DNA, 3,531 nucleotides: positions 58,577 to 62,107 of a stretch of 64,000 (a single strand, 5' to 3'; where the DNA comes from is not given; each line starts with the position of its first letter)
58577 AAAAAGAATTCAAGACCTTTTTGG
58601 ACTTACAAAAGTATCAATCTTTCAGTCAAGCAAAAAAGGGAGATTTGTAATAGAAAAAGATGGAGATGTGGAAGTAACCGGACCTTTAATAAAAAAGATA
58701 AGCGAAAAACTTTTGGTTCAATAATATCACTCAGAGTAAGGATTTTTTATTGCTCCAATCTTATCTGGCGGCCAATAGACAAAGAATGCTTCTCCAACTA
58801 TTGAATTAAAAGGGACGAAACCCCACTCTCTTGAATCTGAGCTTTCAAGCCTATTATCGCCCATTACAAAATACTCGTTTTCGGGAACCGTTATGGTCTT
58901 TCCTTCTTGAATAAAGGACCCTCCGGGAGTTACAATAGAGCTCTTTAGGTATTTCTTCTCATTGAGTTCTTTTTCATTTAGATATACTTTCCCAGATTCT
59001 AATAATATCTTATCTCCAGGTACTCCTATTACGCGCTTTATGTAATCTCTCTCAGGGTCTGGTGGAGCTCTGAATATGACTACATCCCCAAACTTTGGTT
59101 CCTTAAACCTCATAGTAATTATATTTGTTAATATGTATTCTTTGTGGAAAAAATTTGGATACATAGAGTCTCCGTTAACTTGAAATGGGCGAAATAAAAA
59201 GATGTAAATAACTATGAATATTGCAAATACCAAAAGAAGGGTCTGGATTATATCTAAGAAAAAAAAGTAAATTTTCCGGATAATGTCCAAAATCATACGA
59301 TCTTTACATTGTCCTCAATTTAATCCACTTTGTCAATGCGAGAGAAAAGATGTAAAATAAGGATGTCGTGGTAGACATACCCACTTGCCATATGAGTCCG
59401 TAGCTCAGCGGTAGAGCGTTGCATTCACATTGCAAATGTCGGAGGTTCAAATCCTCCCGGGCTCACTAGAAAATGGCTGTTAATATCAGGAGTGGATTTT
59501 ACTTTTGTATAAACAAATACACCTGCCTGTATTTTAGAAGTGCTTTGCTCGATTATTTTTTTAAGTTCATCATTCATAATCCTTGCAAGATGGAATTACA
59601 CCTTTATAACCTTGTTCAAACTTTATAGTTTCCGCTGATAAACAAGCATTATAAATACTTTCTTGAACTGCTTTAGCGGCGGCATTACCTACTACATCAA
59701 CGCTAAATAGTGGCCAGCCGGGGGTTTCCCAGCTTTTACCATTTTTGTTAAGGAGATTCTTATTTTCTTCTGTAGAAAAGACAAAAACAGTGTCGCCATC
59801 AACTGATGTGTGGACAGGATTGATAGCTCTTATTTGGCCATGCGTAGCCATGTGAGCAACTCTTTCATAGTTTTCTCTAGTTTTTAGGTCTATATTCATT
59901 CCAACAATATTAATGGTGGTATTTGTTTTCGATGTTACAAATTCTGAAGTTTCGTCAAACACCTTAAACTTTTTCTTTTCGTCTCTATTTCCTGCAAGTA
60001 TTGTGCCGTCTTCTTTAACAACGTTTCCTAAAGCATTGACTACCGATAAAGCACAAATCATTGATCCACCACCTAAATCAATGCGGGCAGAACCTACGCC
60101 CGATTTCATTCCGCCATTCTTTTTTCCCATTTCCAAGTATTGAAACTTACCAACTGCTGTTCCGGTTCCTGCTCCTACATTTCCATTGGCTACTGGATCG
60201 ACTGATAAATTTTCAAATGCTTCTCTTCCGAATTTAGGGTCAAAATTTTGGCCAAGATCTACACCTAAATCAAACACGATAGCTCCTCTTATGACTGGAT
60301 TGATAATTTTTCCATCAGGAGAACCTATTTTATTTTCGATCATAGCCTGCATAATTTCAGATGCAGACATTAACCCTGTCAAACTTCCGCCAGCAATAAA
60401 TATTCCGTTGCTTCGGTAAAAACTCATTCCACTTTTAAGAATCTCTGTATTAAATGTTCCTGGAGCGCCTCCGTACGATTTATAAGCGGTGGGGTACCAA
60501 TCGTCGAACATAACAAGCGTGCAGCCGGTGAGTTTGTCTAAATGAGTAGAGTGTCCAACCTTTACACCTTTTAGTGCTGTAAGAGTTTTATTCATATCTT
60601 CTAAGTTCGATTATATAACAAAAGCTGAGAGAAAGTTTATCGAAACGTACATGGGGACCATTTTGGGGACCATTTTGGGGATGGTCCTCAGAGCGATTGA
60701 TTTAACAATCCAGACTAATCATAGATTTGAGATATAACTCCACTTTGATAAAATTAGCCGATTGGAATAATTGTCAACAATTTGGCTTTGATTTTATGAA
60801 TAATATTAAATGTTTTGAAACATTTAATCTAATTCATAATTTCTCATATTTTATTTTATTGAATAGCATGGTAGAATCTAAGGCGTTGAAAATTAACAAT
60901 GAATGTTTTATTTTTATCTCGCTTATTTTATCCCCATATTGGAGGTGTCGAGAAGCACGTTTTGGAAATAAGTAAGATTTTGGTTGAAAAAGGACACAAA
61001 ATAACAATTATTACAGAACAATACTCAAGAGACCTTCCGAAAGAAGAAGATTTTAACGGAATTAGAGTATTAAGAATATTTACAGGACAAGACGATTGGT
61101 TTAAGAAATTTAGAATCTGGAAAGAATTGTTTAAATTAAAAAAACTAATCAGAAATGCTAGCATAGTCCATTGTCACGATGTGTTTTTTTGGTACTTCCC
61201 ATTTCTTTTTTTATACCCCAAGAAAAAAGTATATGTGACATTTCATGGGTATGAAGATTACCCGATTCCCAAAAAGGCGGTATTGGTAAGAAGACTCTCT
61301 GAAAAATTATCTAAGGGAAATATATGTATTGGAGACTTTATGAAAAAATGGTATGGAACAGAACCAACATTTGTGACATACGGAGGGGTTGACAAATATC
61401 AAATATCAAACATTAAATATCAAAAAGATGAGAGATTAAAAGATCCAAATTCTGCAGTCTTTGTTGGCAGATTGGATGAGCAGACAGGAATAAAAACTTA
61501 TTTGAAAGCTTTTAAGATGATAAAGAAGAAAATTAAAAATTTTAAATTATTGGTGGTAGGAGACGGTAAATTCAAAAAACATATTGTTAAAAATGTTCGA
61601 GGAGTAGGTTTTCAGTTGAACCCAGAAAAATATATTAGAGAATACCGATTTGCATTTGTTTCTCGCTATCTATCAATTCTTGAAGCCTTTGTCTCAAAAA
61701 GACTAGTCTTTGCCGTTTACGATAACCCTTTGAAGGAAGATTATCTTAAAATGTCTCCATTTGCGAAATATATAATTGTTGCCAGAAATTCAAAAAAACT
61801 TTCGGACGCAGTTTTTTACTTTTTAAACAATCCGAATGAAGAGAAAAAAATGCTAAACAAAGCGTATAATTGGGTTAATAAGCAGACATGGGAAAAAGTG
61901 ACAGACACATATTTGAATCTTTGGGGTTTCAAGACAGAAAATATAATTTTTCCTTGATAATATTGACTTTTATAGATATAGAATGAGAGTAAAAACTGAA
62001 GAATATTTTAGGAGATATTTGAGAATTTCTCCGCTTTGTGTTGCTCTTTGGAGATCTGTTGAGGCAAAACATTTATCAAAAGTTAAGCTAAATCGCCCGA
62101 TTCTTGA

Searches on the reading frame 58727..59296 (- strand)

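Call 10: search_protein_families(library=pfam, proteins=[window:58727-59296:-], max_evalue=0.01)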
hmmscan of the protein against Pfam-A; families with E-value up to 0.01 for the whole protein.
window:58727-59296:- (189 aa): 2 families
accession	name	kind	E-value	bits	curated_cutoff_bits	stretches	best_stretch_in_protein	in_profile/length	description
PF10502.14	Peptidase_S26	-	2.2e-48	164.9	22.9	1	15-175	3-168/168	Signal peptidase, peptidase S26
PF00717.28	Peptidase_S24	-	0.00036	20.7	23.3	1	39-102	39-94/116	Peptidase S24-like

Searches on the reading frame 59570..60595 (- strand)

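Call 10: search_protein_families(library=pfam, proteins=[window:59570-60595:-], max_evalue=0.01)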
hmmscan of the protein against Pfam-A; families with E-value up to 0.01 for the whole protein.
window:59570-60595:- (341 aa): 1 family
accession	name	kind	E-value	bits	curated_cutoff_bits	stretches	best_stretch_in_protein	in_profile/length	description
PF03576.19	Peptidase_S58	-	4.9e-32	112.1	23.9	1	5-329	3-304/307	Peptidase family S58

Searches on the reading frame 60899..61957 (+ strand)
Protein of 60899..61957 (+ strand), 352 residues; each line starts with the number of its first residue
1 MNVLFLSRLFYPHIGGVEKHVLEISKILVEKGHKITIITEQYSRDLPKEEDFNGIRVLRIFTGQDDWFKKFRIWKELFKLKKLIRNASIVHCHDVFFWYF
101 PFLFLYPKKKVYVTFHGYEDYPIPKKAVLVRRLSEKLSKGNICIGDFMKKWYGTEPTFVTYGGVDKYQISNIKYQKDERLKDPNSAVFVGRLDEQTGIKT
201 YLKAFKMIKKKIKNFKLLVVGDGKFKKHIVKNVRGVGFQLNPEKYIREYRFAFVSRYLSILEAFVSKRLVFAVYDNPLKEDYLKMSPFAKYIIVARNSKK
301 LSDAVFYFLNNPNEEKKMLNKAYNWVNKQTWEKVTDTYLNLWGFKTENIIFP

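Call 10: search_protein_families(library=pfam, proteins=[window:60899-61957:+], max_evalue=0.01)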
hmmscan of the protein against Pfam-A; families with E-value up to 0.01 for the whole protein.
window:60899-61957:+ (352 aa): 6 families
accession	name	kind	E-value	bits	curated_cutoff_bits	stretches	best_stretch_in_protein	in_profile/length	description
PF13439.12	Glyco_transf_4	-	1e-16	61.9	28.5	1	14-165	1-167/170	Glycosyltransferase Family 4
PF00534.26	Glycos_transf_1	-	1.6e-11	44.5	26.4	1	176-231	7-64/172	Glycosyl transferases group 1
PF13692.12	Glyco_trans_1_4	-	9.7e-08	32.8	27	1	185-272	3-105/142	Glycosyl transferases group 1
PF13579.12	Glyco_trans_4_4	-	1.6e-06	29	29.7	1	15-131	1-118/158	Glycosyl transferase 4-like domain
PF13477.12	Glyco_trans_4_2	-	5.3e-05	23.9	23.4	1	18-128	10-119/139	Glycosyl transferase 4-like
PF08323.17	Glyco_transf_5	-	0.0027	17.9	22.7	0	2-91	1-79/239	Starch synthase catalytic domain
